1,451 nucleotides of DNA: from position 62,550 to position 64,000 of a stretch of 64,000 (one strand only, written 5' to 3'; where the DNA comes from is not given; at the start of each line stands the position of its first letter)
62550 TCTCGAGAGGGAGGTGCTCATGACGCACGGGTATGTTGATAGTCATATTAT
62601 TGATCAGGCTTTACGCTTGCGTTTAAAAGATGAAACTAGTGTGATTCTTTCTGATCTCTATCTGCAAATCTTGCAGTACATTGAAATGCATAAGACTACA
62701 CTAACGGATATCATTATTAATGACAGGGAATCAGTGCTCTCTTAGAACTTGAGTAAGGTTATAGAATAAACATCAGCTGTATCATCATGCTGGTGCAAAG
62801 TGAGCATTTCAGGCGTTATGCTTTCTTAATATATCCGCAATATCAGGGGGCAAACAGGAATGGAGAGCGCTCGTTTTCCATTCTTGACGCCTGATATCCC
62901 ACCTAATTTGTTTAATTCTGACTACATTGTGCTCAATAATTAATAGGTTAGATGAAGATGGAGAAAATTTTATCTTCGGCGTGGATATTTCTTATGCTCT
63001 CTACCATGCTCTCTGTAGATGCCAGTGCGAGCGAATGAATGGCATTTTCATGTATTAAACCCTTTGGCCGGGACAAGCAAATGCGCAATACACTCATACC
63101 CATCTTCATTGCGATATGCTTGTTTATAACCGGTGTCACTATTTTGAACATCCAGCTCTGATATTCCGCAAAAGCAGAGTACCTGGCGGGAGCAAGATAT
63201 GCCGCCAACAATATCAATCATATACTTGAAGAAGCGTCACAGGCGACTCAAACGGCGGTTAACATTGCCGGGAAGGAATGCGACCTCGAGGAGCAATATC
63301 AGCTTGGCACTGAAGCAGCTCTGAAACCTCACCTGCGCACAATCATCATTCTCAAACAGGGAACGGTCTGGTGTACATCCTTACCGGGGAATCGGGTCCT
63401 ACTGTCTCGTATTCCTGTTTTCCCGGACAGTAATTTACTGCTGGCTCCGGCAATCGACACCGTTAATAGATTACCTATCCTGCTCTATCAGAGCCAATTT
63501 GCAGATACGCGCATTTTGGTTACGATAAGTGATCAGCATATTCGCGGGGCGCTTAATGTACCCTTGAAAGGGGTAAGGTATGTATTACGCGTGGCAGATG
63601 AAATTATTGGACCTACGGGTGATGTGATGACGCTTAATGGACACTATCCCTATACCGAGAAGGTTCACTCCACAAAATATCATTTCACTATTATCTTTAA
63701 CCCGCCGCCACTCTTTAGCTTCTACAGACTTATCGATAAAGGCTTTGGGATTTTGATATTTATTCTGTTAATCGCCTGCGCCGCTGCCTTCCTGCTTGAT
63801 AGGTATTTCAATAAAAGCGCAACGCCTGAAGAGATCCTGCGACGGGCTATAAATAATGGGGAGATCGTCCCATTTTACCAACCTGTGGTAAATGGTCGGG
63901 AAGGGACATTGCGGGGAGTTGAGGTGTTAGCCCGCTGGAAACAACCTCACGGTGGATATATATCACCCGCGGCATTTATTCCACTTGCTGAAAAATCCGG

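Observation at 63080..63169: In-frame TGA at codon 30 of pdeG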

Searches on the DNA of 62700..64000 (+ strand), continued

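Call 47: get_annotated_region(hit=H75, flank=1600)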
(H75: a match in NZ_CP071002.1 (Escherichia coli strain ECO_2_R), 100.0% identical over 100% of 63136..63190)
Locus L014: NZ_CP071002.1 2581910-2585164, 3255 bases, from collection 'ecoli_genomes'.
description: Escherichia coli strain ECO_2_R chromosome, complete genome
organism: Escherichia coli strain ECO_2_R (NCBI taxid 562)
replicon: chromosome; assembly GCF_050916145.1
host: Homo sapiens; source: urine; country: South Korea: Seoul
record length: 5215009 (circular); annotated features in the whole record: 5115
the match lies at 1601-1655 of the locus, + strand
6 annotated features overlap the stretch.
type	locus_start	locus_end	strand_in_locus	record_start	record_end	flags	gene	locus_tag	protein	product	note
CDS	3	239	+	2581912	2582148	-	ycgZ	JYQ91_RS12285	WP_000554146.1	regulatory protein YcgZ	-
CDS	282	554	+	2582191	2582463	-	ymgA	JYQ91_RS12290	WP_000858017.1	hypothetical protein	-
CDS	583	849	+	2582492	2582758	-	ariR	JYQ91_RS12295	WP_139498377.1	biofilm/acid-resistance regulator AriR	-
CDS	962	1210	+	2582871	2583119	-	ymgC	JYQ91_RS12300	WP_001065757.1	protein YmgC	-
CDS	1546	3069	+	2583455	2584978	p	pdeG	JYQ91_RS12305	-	EAL domain-containing protein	internal stop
CDS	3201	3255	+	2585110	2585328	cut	ymgF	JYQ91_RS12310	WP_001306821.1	cell division-associated protein YmgF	-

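Call 48: get_annotated_region(hit=H65, flank=1600)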
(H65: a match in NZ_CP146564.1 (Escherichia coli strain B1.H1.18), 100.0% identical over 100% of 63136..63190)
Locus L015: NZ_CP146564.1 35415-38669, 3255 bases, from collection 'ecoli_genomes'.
description: Escherichia coli strain B1.H1.18 chromosome, complete genome
organism: Escherichia coli strain B1.H1.18 (NCBI taxid 562)
replicon: chromosome; assembly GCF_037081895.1
host: -; source: Hospital Wastewater; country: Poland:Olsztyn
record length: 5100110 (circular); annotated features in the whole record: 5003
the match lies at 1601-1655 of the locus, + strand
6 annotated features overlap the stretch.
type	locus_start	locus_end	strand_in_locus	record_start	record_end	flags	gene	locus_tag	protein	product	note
CDS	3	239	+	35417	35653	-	ycgZ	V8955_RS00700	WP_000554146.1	regulatory protein YcgZ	-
CDS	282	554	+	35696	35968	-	ymgA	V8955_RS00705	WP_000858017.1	hypothetical protein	-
CDS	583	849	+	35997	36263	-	ariR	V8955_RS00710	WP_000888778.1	biofilm/acid-resistance regulator AriR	-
CDS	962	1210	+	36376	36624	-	ymgC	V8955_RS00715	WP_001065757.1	protein YmgC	-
CDS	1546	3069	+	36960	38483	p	pdeG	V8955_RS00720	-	EAL domain-containing protein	internal stop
CDS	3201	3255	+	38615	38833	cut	ymgF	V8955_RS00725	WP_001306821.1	cell division-associated protein YmgF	-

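Call 49: get_annotated_region(hit=H69, flank=1600)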
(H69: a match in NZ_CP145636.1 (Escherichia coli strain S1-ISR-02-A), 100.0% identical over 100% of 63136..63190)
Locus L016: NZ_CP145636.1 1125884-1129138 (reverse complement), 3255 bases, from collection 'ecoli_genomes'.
description: Escherichia coli strain S1-ISR-02-A chromosome, complete genome
organism: Escherichia coli strain S1-ISR-02-A (NCBI taxid 562)
replicon: chromosome; assembly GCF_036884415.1
host: Homo sapiens; source: stool; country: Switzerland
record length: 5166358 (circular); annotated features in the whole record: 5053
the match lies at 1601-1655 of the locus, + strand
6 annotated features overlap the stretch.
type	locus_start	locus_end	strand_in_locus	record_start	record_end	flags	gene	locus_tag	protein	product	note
CDS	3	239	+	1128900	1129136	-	ycgZ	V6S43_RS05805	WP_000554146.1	regulatory protein YcgZ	-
CDS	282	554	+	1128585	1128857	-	ymgA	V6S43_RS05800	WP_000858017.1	hypothetical protein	-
CDS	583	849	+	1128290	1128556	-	ariR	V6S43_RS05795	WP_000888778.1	biofilm/acid-resistance regulator AriR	-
CDS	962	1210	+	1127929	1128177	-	ymgC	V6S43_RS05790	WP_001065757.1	protein YmgC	-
CDS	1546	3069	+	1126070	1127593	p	pdeG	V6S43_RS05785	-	EAL domain-containing protein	internal stop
CDS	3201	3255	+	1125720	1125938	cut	ymgF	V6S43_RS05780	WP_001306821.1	cell division-associated protein YmgF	-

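Call 50: get_annotated_region(hit=H83, flank=1600)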
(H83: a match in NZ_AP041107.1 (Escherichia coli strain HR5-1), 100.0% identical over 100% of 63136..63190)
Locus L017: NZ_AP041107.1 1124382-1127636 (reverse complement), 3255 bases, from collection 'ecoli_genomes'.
description: Escherichia coli strain HR5-1 isolate Homo sapiens faeces chromosome, complete genome
organism: Escherichia coli strain HR5-1 (NCBI taxid 562)
replicon: chromosome; assembly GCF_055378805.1
host: Homo sapiens; source: Homo sapiens faeces; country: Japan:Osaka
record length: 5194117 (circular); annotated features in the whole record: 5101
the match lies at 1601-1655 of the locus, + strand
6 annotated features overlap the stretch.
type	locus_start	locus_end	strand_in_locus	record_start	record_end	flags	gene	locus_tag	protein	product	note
CDS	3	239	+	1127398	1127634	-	ycgZ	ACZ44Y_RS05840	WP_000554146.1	regulatory protein YcgZ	-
CDS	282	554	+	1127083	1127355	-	ymgA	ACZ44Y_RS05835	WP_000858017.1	hypothetical protein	-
CDS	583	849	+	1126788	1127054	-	ariR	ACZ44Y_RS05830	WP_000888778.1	biofilm/acid-resistance regulator AriR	-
CDS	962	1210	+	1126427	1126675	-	ymgC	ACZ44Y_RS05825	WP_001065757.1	protein YmgC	-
CDS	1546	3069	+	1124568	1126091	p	pdeG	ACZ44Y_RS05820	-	EAL domain-containing protein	internal stop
CDS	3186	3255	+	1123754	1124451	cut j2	-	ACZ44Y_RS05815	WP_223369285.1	IS1-like element IS1A family transposase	programmed frameshift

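Call 51: get_annotated_region(hit=H44, flank=1600)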
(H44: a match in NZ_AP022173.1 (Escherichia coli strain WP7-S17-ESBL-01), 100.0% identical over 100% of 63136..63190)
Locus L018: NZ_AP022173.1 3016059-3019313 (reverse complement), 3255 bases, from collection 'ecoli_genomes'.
description: Escherichia coli strain WP7-S17-ESBL-01 chromosome, complete genome
organism: Escherichia coli strain WP7-S17-ESBL-01 (NCBI taxid 562)
replicon: chromosome; assembly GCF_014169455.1
host: -; source: -; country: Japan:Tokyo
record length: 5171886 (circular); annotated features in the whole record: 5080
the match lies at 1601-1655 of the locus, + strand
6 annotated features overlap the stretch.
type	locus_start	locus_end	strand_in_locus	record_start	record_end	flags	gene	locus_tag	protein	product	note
CDS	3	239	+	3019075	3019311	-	ycgZ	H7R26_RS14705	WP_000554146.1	regulatory protein YcgZ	-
CDS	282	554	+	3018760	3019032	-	ymgA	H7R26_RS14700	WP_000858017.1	hypothetical protein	-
CDS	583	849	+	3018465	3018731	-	ariR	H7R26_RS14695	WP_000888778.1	biofilm/acid-resistance regulator AriR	-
CDS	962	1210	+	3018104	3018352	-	ymgC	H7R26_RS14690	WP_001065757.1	protein YmgC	-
CDS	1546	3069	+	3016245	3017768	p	pdeG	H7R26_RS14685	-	EAL domain-containing protein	internal stop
CDS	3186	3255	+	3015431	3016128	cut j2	-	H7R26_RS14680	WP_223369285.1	IS1-like element IS1A family transposase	programmed frameshift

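Call 52: get_annotated_region(hit=H46, flank=1600)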
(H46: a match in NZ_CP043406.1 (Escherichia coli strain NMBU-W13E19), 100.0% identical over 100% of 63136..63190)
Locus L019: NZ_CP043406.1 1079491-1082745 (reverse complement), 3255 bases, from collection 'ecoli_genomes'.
description: Escherichia coli strain NMBU-W13E19 chromosome, complete genome
organism: Escherichia coli strain NMBU-W13E19 (NCBI taxid 562)
replicon: chromosome; assembly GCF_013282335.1
host: -; source: surface water; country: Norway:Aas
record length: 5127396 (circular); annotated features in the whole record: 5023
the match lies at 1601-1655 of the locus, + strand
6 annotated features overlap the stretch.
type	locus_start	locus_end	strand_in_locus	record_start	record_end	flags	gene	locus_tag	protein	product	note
CDS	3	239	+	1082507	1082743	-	ycgZ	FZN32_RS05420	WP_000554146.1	regulatory protein YcgZ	-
CDS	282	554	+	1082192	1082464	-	ymgA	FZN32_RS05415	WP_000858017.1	hypothetical protein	-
CDS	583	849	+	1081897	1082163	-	ariR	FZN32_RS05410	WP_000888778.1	biofilm/acid-resistance regulator AriR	-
CDS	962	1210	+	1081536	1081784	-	ymgC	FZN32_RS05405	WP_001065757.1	protein YmgC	-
CDS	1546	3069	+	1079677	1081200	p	pdeG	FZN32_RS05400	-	EAL domain-containing protein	internal stop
CDS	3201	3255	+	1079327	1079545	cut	ymgF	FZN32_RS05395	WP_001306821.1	cell division-associated protein YmgF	-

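Call 58: search_dna_similar(query=L010:3182-4705:+, collection=ecoli_genomes, mode=near, max_rows=60, rows=best)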
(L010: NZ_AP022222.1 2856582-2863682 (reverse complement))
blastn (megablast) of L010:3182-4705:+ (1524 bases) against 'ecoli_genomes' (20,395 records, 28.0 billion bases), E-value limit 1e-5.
Records with a match: 5042; places in all: 5099; records where one place covers at least 80% of the query: 3934.
Genomes with a match: 5040 of 5426; with a place that covers at least 80% of the query: 3933. Places per genome that has any: lowest 1, median 1, highest 3. On chromosomes: 5087 places; on plasmids: 12.
Best place of each record, by identity: >=99% 458; 95-99% 4565; 90-95% 19.
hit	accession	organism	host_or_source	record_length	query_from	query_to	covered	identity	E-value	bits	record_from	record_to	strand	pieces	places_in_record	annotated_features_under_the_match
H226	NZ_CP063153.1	Escherichia coli strain M7424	Homo sapiens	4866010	1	1524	100%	100.0%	0e+0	2815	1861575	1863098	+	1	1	pdeG: EAL domain-containing protein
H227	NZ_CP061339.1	Escherichia coli strain M00057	Homo sapiens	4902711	1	1524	100%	100.0%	0e+0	2815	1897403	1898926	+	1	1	pdeG: EAL domain-containing protein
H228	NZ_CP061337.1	Escherichia coli strain M11957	Homo sapiens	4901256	1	1524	100%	100.0%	0e+0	2815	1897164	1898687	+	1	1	pdeG: EAL domain-containing protein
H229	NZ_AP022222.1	Escherichia coli strain WP8-S17-ESBL-12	-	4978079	1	1524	100%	100.0%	0e+0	2815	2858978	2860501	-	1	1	pdeG: EAL domain-containing protein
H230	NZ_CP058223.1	Escherichia coli strain 550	Homo sapiens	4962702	1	1524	100%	100.0%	0e+0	2815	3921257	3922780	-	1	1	pdeG: EAL domain-containing protein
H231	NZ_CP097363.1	Escherichia coli strain AGR6137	water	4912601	1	1524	100%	100.0%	0e+0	2815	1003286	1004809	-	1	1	pdeG: cyclic diguanylate phosphodiesterase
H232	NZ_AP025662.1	Escherichia coli strain TUM20902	Homo sapiens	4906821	1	1524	100%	100.0%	0e+0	2815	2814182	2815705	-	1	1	pdeG: EAL domain-containing protein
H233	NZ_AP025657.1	Escherichia coli strain TUM13867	Homo sapiens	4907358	1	1524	100%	100.0%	0e+0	2815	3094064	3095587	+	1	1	pdeG: EAL domain-containing protein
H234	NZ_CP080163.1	Escherichia coli strain PK8275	chicken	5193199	1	1524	100%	100.0%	0e+0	2815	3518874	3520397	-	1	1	pdeG: cyclic diguanylate phosphodiesterase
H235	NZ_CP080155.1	Escherichia coli strain PK8261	chicken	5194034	1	1524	100%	100.0%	0e+0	2815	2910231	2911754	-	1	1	pdeG: cyclic diguanylate phosphodiesterase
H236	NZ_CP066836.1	Escherichia coli strain Ec-FL1-1X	Gallus gallus domesticus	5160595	1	1524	100%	100.0%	0e+0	2815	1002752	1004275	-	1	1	pdeG: EAL domain-containing protein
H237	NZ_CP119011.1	Escherichia coli strain CE0007a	Bos taurus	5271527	1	1524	100%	100.0%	0e+0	2815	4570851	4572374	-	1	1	pdeG: EAL domain-containing protein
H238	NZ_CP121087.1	Escherichia coli strain ST3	Homo sapiens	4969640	1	1524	100%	100.0%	0e+0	2815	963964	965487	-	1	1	pdeG: EAL domain-containing protein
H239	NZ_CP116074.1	Escherichia coli strain DETEC-S586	ICU staff rectal swab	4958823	1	1524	100%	100.0%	0e+0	2815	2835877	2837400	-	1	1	pdeG: cyclic diguanylate phosphodiesterase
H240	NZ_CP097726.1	Escherichia coli strain MS1050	Chicken heart (Gallus gallus)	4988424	1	1524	100%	100.0%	0e+0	2815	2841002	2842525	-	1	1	pdeG: cyclic diguanylate phosphodiesterase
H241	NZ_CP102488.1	Escherichia coli O15:H18 strain ST69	Homo sapiens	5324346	1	1524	100%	100.0%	0e+0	2815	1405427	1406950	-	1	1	pdeG: EAL domain-containing protein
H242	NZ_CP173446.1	Escherichia coli strain 98232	Homo sapiens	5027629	1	1524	100%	100.0%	0e+0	2815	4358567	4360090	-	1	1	pdeG: cyclic diguanylate phosphodiesterase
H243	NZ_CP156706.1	Escherichia coli strain PKF11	Milvus migrans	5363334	1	1524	100%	100.0%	0e+0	2815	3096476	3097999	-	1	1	pdeG: cyclic diguanylate phosphodiesterase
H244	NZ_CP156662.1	Escherichia coli strain PKF4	Milvus migrans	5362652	1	1524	100%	100.0%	0e+0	2815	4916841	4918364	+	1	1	pdeG: cyclic diguanylate phosphodiesterase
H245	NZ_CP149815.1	Escherichia coli strain EP91A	pig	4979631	1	1524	100%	100.0%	0e+0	2815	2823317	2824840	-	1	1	pdeG: EAL domain-containing protein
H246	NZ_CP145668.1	Escherichia coli strain S1-CHI-01-A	Homo sapiens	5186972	1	1524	100%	100.0%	0e+0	2815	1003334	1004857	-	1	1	pdeG: EAL domain-containing protein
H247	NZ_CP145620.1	Escherichia coli strain S1-ESP-03-A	Homo sapiens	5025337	1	1524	100%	100.0%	0e+0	2815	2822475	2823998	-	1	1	pdeG: EAL domain-containing protein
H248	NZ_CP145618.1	Escherichia coli strain S1-SRB-02-B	Homo sapiens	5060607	1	1524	100%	100.0%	0e+0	2815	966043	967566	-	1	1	pdeG: EAL domain-containing protein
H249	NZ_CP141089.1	Escherichia coli strain KE47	Homo sapiens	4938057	1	1524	100%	100.0%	0e+0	2815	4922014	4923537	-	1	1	pdeG: EAL domain-containing protein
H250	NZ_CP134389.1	Escherichia coli strain TUM10828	Homo sapiens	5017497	1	1524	100%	100.0%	0e+0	2815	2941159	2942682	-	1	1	pdeG: EAL domain-containing protein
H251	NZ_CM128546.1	Escherichia coli strain MMC-J-0066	Homo sapiens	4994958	1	1524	100%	100.0%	0e+0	2815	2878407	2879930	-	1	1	pdeG: EAL domain-containing protein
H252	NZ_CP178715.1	Escherichia coli strain VTB96959v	Chicken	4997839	1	1524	100%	100.0%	0e+0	2815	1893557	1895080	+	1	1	pdeG: EAL domain-containing protein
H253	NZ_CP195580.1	Escherichia coli strain A_5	cattle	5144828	1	1524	100%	100.0%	0e+0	2815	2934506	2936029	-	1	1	pdeG: EAL domain-containing protein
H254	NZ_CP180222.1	Escherichia coli strain Q65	sputum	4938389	1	1524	100%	100.0%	0e+0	2815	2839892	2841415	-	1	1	pdeG: cyclic diguanylate phosphodiesterase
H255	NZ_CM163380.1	Escherichia coli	swine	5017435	1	1524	100%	100.0%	0e+0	2815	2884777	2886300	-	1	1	pdeG: EAL domain-containing protein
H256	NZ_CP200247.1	Escherichia coli strain Yu5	-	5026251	1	1524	100%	100.0%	0e+0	2815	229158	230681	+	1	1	pdeG: EAL domain-containing protein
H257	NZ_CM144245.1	Escherichia coli strain CB7453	Homo sapiens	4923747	1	1524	100%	100.0%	0e+0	2815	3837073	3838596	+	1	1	pdeG: EAL domain-containing protein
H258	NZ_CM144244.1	Escherichia coli strain CB8671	Homo sapiens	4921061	1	1524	100%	100.0%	0e+0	2815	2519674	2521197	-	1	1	pdeG: EAL domain-containing protein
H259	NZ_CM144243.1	Escherichia coli strain DG341-1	chicken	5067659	1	1524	100%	100.0%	0e+0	2815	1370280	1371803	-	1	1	pdeG: EAL domain-containing protein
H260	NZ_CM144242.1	Escherichia coli strain DG342-2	chicken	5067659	1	1524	100%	100.0%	0e+0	2815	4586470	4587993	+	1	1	pdeG: EAL domain-containing protein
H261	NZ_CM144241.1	Escherichia coli strain DG343-1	chicken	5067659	1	1524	100%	100.0%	0e+0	2815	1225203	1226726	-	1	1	pdeG: EAL domain-containing protein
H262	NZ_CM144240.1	Escherichia coli strain DG351-2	chicken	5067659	1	1524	100%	100.0%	0e+0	2815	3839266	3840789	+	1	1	pdeG: EAL domain-containing protein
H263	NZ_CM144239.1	Escherichia coli strain KK05-19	Homo sapiens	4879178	1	1524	100%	100.0%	0e+0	2815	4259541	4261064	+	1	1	pdeG: EAL domain-containing protein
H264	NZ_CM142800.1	Escherichia coli strain GPEC859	chicken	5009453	1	1524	100%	100.0%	0e+0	2815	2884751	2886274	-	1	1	pdeG: EAL domain-containing protein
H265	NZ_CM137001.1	Escherichia coli strain HSP60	Homo sapiens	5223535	1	1524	100%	100.0%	0e+0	2815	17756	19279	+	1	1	pdeG: EAL domain-containing protein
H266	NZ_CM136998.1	Escherichia coli strain UPEC69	Homo sapiens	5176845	1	1524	100%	100.0%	0e+0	2815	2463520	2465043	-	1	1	pdeG: EAL domain-containing protein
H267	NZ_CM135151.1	Escherichia coli strain 51489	Homo sapiens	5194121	1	1524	100%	100.0%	0e+0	2815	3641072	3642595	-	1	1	pdeG: EAL domain-containing protein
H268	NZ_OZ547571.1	Escherichia coli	Homo sapiens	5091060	1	1524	100%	100.0%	0e+0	2815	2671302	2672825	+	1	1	pdeG: cyclic di-3',5'-guanosine monophosphate phosphodiesterase PdeG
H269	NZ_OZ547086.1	Escherichia coli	Homo sapiens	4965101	1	1524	100%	100.0%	0e+0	2815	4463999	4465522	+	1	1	pdeG: cyclic di-3',5'-guanosine monophosphate phosphodiesterase PdeG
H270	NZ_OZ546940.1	Escherichia coli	Homo sapiens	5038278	1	1524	100%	100.0%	0e+0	2815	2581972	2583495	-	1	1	pdeG: cyclic di-3',5'-guanosine monophosphate phosphodiesterase PdeG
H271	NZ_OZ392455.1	Escherichia coli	Homo sapiens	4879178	1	1524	100%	100.0%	0e+0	2815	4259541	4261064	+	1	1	pdeG: EAL domain-containing protein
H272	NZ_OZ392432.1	Escherichia coli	Homo sapiens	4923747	1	1524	100%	100.0%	0e+0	2815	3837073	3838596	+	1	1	pdeG: EAL domain-containing protein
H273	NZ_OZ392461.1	Escherichia coli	Homo sapiens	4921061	1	1524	100%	100.0%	0e+0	2815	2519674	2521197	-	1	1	pdeG: EAL domain-containing protein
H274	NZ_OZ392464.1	Escherichia coli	Gallus gallus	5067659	1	1524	100%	100.0%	0e+0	2815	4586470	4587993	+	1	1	pdeG: EAL domain-containing protein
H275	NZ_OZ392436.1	Escherichia coli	Gallus gallus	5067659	1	1524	100%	100.0%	0e+0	2815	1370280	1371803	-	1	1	pdeG: EAL domain-containing protein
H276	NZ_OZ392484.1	Escherichia coli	Gallus gallus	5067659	1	1524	100%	100.0%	0e+0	2815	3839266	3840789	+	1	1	pdeG: EAL domain-containing protein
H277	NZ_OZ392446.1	Escherichia coli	Gallus gallus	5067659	1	1524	100%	100.0%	0e+0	2815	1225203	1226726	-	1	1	pdeG: EAL domain-containing protein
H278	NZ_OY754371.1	Escherichia coli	-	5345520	1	1524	100%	100.0%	0e+0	2815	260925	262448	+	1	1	pdeG: cyclic diguanylate phosphodiesterase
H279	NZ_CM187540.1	Escherichia coli strain capsule spontaneous mutant 1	lab isolate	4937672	1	1524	100%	100.0%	0e+0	2815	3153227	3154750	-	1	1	pdeG: cyclic di-3',5'-guanosine monophosphate phosphodiesterase PdeG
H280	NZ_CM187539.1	Escherichia coli strain capsule spontaneous mutant 3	lab isolate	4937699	1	1524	100%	100.0%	0e+0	2815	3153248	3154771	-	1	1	pdeG: cyclic di-3',5'-guanosine monophosphate phosphodiesterase PdeG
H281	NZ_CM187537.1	Escherichia coli strain capsule spontaneous mutant 16b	lab isolate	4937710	1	1524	100%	100.0%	0e+0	2815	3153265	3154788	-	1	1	pdeG: cyclic di-3',5'-guanosine monophosphate phosphodiesterase PdeG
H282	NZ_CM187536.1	Escherichia coli strain capsule spontaneous mutant 17a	lab isolate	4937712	1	1524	100%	100.0%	0e+0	2815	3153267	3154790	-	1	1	pdeG: cyclic di-3',5'-guanosine monophosphate phosphodiesterase PdeG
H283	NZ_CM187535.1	Escherichia coli strain capsule spontaneous mutant 18b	lab isolate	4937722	1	1524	100%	100.0%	0e+0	2815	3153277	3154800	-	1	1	pdeG: cyclic di-3',5'-guanosine monophosphate phosphodiesterase PdeG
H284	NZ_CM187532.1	Escherichia coli strain capsule spontaneous mutant 21a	lab isolate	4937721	1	1524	100%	100.0%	0e+0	2815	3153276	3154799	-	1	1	pdeG: cyclic di-3',5'-guanosine monophosphate phosphodiesterase PdeG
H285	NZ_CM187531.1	Escherichia coli strain capsule spontaneous mutant 22a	lab isolate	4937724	1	1524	100%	100.0%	0e+0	2815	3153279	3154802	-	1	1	pdeG: cyclic di-3',5'-guanosine monophosphate phosphodiesterase PdeG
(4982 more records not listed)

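Call 61: get_annotated_region(hit=H206, flank=20000)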
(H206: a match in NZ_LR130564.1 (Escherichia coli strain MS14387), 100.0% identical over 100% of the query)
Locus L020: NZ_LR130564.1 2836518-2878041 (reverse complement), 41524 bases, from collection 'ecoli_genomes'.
description: Escherichia coli strain MS14387 isolate MS14387 chromosome 1
organism: Escherichia coli strain MS14387 (NCBI taxid 562)
replicon: chromosome; assembly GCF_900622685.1
host: Homo sapiens; source: blood; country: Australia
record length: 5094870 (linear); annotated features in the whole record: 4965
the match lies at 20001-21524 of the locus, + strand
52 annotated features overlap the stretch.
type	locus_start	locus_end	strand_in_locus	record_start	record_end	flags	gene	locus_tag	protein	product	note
CDS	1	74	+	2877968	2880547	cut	-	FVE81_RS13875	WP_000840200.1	phage tail tape measure protein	-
CDS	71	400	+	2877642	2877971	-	-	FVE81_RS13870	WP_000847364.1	phage tail protein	-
CDS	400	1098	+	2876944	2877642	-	-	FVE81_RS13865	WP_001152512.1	phage minor tail protein L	-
CDS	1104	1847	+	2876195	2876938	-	-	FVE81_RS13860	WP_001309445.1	C40 family peptidase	-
CDS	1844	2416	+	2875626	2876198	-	-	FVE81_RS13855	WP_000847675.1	tail assembly protein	-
CDS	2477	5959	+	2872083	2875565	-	gpJ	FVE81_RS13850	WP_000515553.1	phage attachment tail tip protein J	-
CDS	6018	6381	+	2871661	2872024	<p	-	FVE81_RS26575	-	prophage tail fiber N-terminal domain-containing protein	incomplete; partial in the middle of a contig; missing C-terminus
CDS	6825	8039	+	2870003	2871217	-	-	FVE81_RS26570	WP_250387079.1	phage head spike fiber domain-containing protein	-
CDS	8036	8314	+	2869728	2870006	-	-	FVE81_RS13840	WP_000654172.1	hypothetical protein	-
CDS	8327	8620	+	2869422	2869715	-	-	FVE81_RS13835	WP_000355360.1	hypothetical protein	-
CDS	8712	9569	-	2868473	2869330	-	sitD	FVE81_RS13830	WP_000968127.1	iron/manganese ABC transporter permease subunit SitD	-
CDS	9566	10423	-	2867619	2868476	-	sitC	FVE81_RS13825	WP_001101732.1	iron/manganese ABC transporter permease subunit SitC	-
CDS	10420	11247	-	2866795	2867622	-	sitB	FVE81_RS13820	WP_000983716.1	iron/manganese ABC transporter ATP-binding protein SitB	-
CDS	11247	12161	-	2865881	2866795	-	sitA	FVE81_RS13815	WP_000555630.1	iron/manganese ABC transporter substrate-binding protein SitA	-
CDS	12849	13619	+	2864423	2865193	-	-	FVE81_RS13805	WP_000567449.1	hypothetical protein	-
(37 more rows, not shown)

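Call 62: get_annotated_region(hit=H212, flank=20000)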
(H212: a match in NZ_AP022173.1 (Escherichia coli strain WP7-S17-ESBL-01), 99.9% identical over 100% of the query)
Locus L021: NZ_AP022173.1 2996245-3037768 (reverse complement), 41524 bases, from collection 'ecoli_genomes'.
description: Escherichia coli strain WP7-S17-ESBL-01 chromosome, complete genome
organism: Escherichia coli strain WP7-S17-ESBL-01 (NCBI taxid 562)
replicon: chromosome; assembly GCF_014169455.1
host: -; source: -; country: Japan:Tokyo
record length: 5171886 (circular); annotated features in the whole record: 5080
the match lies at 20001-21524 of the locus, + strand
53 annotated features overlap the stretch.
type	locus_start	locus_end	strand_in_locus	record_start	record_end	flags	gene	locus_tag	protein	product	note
CDS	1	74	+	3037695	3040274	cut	-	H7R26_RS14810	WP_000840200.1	phage tail tape measure protein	-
CDS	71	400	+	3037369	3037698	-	-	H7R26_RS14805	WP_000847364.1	phage tail protein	-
CDS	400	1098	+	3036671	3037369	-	-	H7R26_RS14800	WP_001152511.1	phage minor tail protein L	-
CDS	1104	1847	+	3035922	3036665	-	-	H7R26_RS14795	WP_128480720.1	C40 family peptidase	-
CDS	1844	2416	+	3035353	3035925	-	-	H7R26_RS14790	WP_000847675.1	tail assembly protein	-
CDS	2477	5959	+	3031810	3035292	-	gpJ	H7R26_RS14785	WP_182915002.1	phage attachment tail tip protein J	-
CDS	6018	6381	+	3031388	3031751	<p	-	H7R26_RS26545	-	prophage tail fiber N-terminal domain-containing protein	incomplete; partial in the middle of a contig; missing C-terminus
CDS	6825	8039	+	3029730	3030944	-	-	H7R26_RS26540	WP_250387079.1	phage head spike fiber domain-containing protein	-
CDS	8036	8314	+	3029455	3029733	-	-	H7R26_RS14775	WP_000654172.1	hypothetical protein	-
CDS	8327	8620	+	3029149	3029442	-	-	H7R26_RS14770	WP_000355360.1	hypothetical protein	-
CDS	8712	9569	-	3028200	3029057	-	sitD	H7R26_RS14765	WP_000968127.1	iron/manganese ABC transporter permease subunit SitD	-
CDS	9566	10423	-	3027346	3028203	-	sitC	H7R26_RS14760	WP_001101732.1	iron/manganese ABC transporter permease subunit SitC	-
CDS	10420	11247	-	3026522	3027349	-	sitB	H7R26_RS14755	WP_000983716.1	iron/manganese ABC transporter ATP-binding protein SitB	-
CDS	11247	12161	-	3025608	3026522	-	sitA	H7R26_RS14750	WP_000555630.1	iron/manganese ABC transporter substrate-binding protein SitA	-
CDS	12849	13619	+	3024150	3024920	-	-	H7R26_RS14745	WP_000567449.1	hypothetical protein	-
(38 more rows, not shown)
